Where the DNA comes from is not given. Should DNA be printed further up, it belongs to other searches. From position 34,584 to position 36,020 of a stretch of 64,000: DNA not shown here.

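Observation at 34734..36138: Compact RiPP cassette: six-cysteine precursor peptide followed by a radical SAM/SPASM maturase (ranthipeptide/SCIFF-like) inside a mobile island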

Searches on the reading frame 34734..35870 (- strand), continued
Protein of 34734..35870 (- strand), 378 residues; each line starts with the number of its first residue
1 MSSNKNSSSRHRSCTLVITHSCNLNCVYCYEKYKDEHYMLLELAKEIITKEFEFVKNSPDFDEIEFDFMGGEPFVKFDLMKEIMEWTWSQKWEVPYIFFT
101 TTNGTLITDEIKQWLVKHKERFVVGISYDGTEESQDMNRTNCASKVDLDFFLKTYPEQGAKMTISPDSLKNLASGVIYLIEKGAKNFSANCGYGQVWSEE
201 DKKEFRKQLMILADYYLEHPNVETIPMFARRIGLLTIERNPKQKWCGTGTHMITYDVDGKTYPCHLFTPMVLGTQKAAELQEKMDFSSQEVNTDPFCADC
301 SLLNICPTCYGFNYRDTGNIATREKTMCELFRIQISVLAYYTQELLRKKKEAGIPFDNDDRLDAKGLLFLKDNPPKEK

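Call 49: search_solved_structures(query=window:34734-35870:-, max_evalue=0.00001, show_alignments=5)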
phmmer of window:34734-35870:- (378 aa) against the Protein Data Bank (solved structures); distinct sequences matched with E-value up to 0.00001: 5.
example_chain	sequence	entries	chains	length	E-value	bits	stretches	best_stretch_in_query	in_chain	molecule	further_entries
5wgg_A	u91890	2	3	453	1.6e-18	70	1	11-336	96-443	Radical SAM domain protein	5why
4k37_A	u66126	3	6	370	2.1e-10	43.2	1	20-268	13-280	Anaerobic sulfatase-maturating enzyme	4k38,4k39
4k36_A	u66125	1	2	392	3.3e-10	42.7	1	20-268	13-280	Anaerobic sulfatase-maturating enzyme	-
9gm3_A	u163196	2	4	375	1.7e-07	33.7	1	11-144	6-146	ChlB radical SAM domain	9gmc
8vpo_A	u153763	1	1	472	3e-07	32.9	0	11-134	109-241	Radical SAM core domain-containing protein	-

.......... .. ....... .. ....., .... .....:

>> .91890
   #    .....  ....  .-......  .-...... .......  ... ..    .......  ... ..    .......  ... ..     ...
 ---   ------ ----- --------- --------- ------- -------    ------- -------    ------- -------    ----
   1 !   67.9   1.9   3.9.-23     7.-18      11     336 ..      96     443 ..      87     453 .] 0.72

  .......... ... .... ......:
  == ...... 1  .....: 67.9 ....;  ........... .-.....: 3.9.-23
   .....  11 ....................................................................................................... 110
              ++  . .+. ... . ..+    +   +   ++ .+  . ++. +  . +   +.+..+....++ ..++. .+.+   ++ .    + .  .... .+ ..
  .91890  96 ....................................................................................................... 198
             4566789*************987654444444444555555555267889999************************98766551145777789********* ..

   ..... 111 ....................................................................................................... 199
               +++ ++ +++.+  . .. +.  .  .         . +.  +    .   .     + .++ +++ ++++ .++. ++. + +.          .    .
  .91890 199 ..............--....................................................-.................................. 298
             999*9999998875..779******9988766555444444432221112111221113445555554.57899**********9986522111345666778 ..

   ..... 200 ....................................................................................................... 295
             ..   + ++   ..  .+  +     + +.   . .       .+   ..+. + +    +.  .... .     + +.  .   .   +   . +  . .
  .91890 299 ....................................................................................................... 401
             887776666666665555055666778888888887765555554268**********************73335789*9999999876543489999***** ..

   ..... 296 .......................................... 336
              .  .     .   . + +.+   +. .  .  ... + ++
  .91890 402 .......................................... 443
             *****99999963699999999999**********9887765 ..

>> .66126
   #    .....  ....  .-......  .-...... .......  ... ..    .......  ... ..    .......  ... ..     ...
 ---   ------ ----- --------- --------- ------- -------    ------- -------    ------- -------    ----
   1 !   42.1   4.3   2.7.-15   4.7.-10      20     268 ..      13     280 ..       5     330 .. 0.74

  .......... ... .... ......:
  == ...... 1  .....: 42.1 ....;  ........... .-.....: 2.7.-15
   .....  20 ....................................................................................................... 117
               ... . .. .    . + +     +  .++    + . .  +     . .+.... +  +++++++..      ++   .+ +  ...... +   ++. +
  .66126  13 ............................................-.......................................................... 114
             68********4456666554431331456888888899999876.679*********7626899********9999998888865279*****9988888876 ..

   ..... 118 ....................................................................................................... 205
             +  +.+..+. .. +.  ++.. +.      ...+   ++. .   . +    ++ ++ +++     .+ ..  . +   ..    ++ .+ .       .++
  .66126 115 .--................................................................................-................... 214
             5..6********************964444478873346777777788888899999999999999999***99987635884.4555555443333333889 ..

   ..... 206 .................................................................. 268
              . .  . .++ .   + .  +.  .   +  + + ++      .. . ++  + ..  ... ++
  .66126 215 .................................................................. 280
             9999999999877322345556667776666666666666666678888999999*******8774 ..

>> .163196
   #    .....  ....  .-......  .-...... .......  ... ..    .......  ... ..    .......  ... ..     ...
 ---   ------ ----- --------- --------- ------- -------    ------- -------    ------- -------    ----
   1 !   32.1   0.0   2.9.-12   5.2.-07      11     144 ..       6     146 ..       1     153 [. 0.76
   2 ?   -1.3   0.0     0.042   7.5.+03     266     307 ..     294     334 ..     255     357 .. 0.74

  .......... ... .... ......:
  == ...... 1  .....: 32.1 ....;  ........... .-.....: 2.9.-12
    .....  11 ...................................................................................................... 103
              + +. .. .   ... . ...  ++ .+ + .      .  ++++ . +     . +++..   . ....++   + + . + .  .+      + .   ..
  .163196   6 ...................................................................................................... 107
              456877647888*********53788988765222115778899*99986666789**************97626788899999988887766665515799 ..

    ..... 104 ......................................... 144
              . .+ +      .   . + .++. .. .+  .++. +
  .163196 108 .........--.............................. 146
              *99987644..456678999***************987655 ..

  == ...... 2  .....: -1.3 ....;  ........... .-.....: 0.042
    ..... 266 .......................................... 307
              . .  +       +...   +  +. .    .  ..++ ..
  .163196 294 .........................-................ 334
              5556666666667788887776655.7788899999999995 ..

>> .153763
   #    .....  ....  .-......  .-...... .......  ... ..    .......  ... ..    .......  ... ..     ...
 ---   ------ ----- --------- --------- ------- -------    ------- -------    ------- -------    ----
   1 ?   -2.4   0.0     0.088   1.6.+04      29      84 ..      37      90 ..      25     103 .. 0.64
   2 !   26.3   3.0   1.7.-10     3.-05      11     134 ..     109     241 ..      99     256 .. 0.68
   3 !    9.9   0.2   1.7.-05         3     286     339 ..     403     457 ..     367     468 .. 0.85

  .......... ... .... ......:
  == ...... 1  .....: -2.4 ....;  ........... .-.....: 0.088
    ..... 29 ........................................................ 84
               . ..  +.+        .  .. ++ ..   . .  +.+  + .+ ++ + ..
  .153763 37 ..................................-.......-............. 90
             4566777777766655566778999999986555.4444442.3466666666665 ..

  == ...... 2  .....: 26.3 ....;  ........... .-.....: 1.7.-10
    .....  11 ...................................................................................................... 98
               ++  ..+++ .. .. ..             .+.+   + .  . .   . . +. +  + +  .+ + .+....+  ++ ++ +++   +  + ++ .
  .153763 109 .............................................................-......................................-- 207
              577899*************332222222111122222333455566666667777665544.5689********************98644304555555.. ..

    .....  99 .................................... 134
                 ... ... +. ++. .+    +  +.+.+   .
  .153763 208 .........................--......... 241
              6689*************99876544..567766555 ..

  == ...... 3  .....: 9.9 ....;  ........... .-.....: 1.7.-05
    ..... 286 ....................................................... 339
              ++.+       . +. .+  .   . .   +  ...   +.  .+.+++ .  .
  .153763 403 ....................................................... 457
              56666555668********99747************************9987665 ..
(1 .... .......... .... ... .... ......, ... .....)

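Call 52: search_protein_families(library=padloc, proteins=[window:34734-35870:-], max_evalue=0.001)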
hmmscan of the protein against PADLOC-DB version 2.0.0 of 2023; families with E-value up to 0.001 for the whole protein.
window:34734-35870:- (378 aa): 2 families
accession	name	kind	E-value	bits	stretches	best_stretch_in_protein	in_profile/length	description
PDLC02903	pVip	-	6.8e-14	49.9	1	16-137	4-109/257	Viperins not associated with kinases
PDLC02904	pVip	-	3.5e-10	37.8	1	18-143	9-124/262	Viperins associated with kinases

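Call 53: search_protein_families(library=pfam, proteins=[L081:2477-3244:+, L001:171-1451:+, L005:5532-6119:+, L009:5729-7537:+, L005:1047-3335:+], max_evalue=0.001)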
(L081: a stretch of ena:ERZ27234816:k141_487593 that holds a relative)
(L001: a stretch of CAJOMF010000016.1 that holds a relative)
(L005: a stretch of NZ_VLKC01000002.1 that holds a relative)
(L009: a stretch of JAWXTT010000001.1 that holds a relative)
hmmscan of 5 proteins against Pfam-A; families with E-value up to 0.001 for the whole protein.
L081:2477-3244:+ (255 aa): 1 family
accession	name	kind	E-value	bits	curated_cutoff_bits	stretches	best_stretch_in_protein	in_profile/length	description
PF01936.24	NYN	-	3.9e-05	24.6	24.2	1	39-181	5-114/145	NYN domain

L001:171-1451:+ (426 aa): 2 families
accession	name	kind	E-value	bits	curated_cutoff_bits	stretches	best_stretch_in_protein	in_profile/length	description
PF04055.27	Radical_SAM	-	2.1e-16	61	29.5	1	87-228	3-142/166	Radical SAM superfamily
PF13353.11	Fer4_12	-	3.6e-07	31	22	1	75-193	3-118/137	4Fe-4S single cluster domain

L005:5532-6119:+ (195 aa): 1 family
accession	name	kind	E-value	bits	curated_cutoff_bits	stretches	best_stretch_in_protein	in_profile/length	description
PF00574.28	CLP_protease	-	5.3e-24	85.5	20.2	1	35-166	49-178/182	Clp protease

L009:5729-7537:+ (602 aa): 1 family
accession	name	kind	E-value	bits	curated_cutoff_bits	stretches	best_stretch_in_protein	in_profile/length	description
PF02624.21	YcaO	-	1.4e-40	140.1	25.7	1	57-399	1-325/325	YcaO cyclodehydratase, ATP-ad Mg2+-binding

L005:1047-3335:+ (762 aa): 3 families
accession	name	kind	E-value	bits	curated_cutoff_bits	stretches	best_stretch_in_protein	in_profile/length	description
PF00664.28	ABC_membrane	-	2.5e-44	152.5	28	1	189-470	5-274/274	ABC transporter transmembrane region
PF00005.33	ABC_tran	-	4.7e-35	121.6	25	1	532-681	1-137/137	ABC transporter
PF02463.25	SMC_N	-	3.3e-06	27.1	40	1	566-723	104-211/220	RecF/RecN/SMC N terminal domain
